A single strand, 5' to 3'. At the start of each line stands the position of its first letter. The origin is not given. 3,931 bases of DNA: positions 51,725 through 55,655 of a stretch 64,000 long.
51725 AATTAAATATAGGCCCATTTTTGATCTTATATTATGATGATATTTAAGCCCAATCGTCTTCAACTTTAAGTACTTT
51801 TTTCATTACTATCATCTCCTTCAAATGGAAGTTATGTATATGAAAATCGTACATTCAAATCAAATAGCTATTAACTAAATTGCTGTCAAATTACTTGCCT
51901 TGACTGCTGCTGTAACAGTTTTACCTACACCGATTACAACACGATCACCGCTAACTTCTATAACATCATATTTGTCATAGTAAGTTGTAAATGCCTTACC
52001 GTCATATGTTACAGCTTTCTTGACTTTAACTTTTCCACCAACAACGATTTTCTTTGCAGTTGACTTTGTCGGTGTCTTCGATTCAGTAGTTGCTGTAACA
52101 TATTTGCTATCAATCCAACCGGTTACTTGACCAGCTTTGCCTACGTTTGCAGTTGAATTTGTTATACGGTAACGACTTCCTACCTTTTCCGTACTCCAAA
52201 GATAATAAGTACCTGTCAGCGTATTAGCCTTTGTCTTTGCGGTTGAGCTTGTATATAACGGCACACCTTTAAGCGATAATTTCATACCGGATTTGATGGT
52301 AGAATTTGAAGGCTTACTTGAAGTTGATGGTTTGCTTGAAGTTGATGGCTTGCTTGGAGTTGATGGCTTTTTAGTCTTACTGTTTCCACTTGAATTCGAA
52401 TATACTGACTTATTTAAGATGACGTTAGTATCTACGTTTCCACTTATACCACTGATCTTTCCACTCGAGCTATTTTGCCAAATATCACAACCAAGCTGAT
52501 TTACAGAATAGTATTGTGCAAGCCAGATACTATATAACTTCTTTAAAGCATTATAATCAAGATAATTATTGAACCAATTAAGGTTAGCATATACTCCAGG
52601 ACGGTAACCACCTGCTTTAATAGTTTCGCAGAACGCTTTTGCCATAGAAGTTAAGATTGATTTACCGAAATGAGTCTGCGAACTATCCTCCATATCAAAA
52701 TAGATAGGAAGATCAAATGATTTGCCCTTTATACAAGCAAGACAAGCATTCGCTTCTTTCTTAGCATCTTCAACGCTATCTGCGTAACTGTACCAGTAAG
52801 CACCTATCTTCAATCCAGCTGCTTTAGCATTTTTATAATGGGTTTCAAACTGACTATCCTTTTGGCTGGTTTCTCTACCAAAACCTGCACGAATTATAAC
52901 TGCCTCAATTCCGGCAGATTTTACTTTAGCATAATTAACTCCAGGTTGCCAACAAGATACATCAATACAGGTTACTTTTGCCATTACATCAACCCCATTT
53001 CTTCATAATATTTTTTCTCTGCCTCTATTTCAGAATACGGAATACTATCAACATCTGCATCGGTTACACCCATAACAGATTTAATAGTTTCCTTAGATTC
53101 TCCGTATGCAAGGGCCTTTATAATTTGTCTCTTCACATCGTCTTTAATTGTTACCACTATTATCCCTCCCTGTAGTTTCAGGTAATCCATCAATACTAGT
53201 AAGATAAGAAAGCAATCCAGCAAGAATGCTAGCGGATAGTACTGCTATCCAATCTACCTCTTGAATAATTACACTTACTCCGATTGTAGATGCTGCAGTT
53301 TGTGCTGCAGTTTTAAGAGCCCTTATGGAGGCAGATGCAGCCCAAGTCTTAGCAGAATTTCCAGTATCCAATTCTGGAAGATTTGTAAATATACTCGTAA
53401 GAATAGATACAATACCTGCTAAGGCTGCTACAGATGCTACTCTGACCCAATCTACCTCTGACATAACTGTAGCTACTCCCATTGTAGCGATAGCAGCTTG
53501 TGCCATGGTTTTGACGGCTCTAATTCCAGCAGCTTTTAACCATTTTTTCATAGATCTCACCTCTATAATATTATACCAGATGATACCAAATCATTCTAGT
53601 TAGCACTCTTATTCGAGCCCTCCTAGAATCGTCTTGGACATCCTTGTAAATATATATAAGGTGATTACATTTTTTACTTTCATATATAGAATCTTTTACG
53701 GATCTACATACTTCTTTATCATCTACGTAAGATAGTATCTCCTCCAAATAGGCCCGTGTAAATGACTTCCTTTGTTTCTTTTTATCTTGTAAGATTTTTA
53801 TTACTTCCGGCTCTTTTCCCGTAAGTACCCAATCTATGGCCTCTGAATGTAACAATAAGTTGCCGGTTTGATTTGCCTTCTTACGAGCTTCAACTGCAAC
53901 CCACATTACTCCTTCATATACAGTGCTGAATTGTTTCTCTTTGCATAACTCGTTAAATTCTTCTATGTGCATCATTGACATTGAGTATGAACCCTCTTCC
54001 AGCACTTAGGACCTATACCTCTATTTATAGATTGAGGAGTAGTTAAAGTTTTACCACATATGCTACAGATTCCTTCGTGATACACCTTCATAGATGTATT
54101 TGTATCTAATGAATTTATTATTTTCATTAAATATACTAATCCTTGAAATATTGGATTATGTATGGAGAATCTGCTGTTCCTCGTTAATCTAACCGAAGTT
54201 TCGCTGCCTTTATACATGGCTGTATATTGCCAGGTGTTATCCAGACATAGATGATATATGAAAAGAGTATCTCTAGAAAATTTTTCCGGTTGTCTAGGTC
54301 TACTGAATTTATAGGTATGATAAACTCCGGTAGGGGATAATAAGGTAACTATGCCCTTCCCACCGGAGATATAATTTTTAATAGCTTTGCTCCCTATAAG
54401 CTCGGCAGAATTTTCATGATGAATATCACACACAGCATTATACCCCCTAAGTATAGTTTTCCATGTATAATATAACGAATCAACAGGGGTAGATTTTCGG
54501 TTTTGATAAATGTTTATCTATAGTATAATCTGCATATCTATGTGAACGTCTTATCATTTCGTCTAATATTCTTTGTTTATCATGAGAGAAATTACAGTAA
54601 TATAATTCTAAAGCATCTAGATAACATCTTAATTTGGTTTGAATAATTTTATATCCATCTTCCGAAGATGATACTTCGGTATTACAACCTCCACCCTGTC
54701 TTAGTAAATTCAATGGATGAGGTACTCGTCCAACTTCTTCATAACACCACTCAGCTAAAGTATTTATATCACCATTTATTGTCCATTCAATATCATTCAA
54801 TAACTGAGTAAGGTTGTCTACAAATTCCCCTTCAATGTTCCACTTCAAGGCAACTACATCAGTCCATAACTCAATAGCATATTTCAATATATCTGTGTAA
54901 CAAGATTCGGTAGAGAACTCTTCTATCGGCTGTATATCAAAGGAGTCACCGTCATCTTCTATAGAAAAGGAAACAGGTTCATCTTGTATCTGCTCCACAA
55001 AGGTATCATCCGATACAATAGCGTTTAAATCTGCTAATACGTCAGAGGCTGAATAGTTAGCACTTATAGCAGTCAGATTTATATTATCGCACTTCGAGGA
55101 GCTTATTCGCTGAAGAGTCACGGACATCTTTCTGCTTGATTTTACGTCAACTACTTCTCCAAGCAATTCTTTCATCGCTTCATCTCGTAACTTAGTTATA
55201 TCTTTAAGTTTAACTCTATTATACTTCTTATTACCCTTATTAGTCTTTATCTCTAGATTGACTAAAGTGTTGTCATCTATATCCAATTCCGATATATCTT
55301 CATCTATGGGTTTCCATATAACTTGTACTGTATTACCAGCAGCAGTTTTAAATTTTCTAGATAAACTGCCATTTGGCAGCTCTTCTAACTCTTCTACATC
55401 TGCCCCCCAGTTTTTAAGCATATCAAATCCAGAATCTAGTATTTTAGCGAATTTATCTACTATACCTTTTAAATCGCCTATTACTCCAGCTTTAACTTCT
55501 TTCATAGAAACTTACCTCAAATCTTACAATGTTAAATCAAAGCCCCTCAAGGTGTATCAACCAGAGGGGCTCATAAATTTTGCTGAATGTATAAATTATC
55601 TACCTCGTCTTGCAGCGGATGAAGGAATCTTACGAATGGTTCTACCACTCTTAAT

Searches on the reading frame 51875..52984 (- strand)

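Call 9: search_protein_families(library=pfam, proteins=[window:51875-52984:-], max_evalue=0.01)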
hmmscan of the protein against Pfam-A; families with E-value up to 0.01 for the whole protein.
window:51875-52984:- (369 aa): 2 families
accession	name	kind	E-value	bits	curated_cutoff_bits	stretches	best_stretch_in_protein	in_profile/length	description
PF01183.26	Glyco_hydro_25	-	6.6e-31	108.5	27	1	7-180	1-180/180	Glycosyl hydrolases family 25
PF08924.17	Rv2525c_GlyHyd-like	-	1e-05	26.2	27.2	1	21-147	3-143/198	Rv2525c-like, glycoside hydrolase-like domain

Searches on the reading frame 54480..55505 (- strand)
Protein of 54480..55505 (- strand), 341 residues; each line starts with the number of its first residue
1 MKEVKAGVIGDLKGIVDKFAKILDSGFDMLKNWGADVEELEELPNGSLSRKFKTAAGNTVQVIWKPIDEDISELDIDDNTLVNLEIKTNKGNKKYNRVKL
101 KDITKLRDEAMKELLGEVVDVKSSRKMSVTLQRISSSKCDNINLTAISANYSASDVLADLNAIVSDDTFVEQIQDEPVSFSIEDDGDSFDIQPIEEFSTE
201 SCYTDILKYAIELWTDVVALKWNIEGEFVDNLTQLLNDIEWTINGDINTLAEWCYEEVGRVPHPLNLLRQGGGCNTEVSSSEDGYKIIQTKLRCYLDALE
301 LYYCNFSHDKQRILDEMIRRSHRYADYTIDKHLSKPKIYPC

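Call 9: search_protein_families(library=pfam, proteins=[window:54480-55505:-], max_evalue=0.01)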
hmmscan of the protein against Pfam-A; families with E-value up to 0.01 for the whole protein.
window:54480-55505:- (341 aa): 1 family
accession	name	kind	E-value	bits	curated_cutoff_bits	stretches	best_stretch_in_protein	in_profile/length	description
PF13010.11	pRN1_helical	-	0.0078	16.6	27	0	88-155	13-85/138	Primase helical domain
